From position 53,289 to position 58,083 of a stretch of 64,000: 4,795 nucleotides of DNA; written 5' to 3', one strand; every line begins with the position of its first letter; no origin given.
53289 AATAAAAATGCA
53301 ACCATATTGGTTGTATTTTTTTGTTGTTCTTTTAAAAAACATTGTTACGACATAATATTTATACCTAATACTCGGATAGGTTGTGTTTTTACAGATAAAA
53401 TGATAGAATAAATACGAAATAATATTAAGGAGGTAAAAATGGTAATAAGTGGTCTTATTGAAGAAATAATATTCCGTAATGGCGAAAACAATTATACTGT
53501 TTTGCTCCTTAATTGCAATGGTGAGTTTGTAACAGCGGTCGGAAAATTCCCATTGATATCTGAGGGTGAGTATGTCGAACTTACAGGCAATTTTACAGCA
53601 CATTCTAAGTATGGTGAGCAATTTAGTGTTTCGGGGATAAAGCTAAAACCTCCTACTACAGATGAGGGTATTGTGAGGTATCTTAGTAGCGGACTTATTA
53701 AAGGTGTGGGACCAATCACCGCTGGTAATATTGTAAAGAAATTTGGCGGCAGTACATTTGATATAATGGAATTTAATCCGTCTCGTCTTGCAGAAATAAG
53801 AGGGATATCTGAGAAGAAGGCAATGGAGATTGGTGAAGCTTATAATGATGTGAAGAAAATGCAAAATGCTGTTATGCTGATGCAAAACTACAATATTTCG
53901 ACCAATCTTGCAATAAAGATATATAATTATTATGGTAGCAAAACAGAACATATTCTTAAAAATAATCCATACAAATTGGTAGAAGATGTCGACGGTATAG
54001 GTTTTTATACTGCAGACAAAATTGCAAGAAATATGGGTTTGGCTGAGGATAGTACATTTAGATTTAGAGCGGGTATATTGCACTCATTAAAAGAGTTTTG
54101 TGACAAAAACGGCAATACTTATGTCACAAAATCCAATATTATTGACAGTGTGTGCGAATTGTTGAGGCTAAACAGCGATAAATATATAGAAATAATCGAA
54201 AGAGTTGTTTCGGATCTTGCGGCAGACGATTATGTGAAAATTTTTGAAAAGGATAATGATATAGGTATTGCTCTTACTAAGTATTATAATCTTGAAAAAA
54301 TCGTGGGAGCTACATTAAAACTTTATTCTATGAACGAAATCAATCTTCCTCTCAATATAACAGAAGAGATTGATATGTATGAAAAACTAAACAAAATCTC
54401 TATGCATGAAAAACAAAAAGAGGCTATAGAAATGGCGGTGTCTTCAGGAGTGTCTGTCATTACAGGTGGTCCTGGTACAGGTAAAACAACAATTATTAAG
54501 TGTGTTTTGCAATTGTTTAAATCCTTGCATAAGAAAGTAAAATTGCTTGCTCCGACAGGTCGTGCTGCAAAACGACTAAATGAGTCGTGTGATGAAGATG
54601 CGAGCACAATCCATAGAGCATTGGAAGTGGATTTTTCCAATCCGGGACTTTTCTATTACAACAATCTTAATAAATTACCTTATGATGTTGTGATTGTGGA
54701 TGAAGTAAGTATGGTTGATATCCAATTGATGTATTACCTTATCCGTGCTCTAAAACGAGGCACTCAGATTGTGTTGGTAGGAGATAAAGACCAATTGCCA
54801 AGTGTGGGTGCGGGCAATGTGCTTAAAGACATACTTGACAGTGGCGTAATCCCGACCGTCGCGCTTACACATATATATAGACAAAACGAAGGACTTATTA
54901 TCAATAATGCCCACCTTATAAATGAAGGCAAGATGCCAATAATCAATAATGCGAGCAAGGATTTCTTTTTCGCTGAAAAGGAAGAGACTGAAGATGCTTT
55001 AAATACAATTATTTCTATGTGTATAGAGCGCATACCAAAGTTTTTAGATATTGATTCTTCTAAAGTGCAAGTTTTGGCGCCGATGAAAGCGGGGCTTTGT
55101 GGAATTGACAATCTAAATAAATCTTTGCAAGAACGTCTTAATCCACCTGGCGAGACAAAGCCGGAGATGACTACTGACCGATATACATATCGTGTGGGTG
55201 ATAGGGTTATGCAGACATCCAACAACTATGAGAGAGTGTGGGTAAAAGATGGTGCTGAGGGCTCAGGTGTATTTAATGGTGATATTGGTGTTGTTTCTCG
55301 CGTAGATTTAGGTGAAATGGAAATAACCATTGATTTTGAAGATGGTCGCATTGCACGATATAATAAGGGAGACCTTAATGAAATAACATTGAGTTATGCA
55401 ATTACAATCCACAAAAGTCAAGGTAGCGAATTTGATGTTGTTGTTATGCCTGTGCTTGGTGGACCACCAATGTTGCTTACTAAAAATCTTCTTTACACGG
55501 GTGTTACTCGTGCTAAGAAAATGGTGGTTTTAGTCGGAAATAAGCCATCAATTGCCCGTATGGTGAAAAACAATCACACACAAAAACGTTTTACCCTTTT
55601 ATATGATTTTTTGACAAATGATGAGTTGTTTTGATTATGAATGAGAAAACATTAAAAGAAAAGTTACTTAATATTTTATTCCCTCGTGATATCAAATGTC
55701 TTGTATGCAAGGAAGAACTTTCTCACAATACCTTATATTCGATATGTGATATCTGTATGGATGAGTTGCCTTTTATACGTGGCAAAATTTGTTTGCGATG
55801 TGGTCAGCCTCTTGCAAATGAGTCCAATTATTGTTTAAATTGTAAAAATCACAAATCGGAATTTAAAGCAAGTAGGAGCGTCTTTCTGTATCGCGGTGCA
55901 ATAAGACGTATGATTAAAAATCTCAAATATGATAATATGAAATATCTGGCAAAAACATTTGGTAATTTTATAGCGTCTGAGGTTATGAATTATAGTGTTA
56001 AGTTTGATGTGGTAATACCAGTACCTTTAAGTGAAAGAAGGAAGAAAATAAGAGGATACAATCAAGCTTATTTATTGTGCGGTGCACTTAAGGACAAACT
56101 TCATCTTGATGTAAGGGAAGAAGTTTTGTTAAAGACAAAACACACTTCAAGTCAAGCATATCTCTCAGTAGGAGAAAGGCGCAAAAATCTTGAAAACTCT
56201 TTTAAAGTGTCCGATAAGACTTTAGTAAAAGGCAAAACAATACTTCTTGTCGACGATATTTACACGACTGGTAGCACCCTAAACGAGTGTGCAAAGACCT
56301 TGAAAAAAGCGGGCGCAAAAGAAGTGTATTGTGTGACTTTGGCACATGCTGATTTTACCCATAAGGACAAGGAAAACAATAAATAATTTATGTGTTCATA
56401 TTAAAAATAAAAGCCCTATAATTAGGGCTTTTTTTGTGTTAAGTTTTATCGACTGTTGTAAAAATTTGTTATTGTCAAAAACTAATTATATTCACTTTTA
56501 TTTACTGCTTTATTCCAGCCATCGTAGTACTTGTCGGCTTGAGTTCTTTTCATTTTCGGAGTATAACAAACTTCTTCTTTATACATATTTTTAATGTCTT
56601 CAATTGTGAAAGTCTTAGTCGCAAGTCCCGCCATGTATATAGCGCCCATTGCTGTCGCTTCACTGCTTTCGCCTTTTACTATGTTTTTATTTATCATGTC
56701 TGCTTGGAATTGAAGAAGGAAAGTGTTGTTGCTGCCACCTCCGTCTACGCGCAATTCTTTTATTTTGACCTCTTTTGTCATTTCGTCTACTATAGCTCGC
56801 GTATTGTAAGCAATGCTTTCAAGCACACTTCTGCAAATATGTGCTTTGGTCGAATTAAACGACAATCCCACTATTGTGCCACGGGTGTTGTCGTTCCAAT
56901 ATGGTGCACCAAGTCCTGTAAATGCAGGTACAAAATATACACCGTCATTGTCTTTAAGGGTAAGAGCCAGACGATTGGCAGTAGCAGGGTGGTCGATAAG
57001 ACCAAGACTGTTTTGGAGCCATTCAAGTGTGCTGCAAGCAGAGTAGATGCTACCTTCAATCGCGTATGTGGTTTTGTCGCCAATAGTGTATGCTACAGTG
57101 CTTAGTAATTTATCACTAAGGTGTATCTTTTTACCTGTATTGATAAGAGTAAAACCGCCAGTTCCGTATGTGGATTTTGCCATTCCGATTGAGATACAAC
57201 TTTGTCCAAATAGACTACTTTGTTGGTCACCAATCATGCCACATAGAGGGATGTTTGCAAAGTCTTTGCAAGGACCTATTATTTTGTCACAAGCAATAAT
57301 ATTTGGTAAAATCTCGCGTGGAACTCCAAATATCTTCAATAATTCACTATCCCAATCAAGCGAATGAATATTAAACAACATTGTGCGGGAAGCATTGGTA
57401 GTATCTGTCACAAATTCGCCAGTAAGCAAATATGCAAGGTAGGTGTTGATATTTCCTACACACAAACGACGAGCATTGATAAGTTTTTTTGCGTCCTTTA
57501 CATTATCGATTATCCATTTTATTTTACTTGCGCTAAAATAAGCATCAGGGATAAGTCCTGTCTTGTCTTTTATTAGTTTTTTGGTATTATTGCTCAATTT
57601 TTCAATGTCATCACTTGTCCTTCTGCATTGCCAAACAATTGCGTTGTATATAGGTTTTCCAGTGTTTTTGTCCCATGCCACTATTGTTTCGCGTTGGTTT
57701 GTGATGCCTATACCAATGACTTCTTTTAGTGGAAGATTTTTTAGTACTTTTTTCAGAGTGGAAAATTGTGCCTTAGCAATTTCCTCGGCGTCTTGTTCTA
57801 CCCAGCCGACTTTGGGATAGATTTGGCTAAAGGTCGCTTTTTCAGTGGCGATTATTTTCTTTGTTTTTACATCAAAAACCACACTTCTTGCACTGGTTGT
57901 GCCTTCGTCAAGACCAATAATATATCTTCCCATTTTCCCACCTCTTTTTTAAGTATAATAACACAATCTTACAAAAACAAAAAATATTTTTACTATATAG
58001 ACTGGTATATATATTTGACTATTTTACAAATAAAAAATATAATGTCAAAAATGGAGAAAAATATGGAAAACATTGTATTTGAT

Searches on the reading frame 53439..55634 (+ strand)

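Call 16: search_protein_families(library=pfam, proteins=[window:53439-55634:+], max_evalue=0.001)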
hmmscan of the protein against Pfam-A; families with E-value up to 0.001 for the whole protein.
window:53439-55634:+ (731 aa): 16 families
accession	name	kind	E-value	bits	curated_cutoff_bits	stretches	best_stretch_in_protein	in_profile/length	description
PF13245.12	AAA_19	-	1.5e-44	151.9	25.1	1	326-457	1-133/134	AAA domain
PF13604.12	AAA_30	-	5.9e-44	150.5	27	1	322-500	2-174/191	AAA domain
PF14490.11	HHH_RecD2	-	1.6e-36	124.5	27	1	139-228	3-92/92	ATP-dependent RecD2 DNA helicase HHH domain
PF18335.7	SH3_13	-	4.3e-22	78.1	41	1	559-633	1-65/65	ATP-dependent RecD-like DNA helicase SH3 domain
PF23139.1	OB_YrrC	-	5.9e-21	74.6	27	1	3-72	4-76/76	ATP-dependent DNA helicase YrrC, OB-fold domain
PF13538.12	UvrD_C_2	-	1.7e-17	63.4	27.4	1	652-699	2-52/52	UvrD-like helicase C-terminal domain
PF13086.12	AAA_11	-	1.1e-12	48.8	27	2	323-376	3-64/257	AAA domain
PF01443.25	Viral_helicase1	-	2.2e-10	41.2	21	1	340-455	2-99/228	Viral superfamily 1 RNA helicase core domain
PF14520.12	HHH_5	-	1.1e-06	29.4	27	1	87-128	7-48/57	Helix-hairpin-helix domain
PF09848.15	SLFN-g3_helicase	-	6.1e-06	26.2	24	1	338-422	3-87/354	Schlafen group 3, DNA/RNA helicase domain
PF13401.12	AAA_22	-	4e-05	24.4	27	1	336-450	5-124/130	AAA domain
PF00580.27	UvrD-helicase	-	0.00012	22.3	23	0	323-383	2-64/271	UvrD/REP helicase N-terminal domain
PF01078.27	Mg_chelatase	-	0.00048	20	20.3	0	317-367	2-53/207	Magnesium chelatase, subunit ChlI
PF05127.21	NAT10_TcmA_helicase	-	0.00049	20.5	22.7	1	340-439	1-114/176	RNA cytidine acetyltransferase NAT10/TcmA, helicase domain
PF20720.3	nSTAND3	-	0.00067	19.8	27.2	0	324-360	5-41/155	Novel STAND NTPase 3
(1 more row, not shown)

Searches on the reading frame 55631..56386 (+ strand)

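Call 16: search_protein_families(library=pfam, proteins=[window:55631-56386:+], max_evalue=0.001)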
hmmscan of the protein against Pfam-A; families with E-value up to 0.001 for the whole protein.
window:55631-56386:+ (251 aa): 6 families
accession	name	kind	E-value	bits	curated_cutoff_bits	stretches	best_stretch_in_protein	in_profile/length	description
PF00156.33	Pribosyltran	-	1.2e-12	47.9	26.3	1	179-240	68-126/158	Phosphoribosyl transferase domain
PF18912.6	DZR_2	-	2.5e-11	43.7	27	1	12-72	1-56/56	Double zinc ribbon domain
PF15610.12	PRTase_3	-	0.0001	22.2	28.7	1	169-239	102-175/264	PRTase ComF-like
PF03660.19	PHF5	-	0.00027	21.6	26.7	1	19-75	26-79/104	PHF5-like protein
PF12773.13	DZR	-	0.00044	20.8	27.3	0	23-71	1-44/45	Double zinc ribbon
PF15609.12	PRTase_2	-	0.00055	20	28.8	1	194-246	112-163/188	Phosphoribosyl transferase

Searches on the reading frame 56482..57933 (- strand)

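Call 16: search_protein_families(library=pfam, proteins=[window:56482-57933:-], max_evalue=0.001)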
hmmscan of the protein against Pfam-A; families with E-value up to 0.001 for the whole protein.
window:56482-57933:- (483 aa): 2 families
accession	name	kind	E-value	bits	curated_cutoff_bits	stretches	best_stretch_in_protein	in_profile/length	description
PF00370.27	FGGY_N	-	4.3e-71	239.8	28.8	1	4-243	1-245/245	FGGY family of carbohydrate kinases, N-terminal domain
PF02782.22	FGGY_C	-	1.7e-39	136.1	27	1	253-438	2-197/198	FGGY family of carbohydrate kinases, C-terminal domain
